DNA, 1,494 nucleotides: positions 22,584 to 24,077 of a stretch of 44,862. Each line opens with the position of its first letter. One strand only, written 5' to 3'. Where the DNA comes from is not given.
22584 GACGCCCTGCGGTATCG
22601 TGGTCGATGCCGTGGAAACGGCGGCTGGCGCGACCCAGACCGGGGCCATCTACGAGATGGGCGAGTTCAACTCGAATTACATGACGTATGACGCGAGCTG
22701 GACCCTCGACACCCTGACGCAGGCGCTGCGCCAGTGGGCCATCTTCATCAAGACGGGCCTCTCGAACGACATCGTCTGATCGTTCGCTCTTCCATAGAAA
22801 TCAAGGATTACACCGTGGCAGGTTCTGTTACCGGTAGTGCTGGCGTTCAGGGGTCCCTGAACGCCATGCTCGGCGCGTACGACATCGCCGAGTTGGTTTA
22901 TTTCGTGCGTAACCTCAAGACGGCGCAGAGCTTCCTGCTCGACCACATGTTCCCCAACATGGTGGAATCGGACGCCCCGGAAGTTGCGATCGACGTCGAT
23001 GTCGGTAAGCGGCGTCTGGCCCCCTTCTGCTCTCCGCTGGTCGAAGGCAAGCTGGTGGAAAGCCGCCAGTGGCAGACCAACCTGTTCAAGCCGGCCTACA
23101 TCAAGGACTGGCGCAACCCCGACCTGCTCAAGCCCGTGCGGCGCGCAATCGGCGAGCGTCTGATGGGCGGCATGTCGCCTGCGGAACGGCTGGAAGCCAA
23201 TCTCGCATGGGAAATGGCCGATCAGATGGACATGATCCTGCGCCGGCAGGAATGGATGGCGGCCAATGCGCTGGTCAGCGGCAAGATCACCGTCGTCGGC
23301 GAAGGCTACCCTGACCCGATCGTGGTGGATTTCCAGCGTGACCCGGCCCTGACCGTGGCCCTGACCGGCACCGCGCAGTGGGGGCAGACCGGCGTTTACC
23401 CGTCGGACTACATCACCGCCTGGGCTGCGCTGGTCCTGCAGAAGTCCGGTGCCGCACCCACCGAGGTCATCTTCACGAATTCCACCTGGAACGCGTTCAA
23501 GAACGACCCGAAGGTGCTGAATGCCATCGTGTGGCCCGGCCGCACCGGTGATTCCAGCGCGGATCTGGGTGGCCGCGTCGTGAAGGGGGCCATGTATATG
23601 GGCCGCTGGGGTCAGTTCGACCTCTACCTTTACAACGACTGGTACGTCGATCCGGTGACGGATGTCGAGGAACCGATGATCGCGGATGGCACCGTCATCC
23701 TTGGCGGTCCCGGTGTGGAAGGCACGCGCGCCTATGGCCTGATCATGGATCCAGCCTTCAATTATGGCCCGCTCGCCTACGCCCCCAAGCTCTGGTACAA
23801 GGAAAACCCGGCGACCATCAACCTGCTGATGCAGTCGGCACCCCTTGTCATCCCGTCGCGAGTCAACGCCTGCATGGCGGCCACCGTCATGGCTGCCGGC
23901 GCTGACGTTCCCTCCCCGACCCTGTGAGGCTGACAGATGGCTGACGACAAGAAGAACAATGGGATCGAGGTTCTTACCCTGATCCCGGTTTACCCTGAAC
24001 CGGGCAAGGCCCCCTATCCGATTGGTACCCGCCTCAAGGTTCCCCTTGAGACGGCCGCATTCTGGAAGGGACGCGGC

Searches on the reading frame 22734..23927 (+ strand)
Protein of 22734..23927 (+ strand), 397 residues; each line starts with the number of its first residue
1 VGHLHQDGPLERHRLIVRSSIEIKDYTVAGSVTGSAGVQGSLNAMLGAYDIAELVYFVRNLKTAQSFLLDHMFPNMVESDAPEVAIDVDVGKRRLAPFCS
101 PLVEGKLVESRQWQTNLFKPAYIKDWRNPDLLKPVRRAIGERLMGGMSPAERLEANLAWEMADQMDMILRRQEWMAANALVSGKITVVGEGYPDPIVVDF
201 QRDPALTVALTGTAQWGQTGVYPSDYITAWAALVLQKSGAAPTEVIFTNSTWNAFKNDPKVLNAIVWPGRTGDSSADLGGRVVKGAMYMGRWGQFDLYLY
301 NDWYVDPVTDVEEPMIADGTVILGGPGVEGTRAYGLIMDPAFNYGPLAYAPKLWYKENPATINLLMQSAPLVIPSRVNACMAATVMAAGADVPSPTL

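Call 22: search_protein_families(library=pfam, proteins=[window:22734-23927:+], max_evalue=0.001)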
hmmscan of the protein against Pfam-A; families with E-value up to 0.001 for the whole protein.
window:22734-23927:+ (397 aa): 1 family
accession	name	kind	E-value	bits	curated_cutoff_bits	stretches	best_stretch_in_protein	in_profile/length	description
PF03864.22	Phage_cap_E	-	3.4e-63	214.1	22.9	1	53-385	4-329/329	Phage major capsid protein E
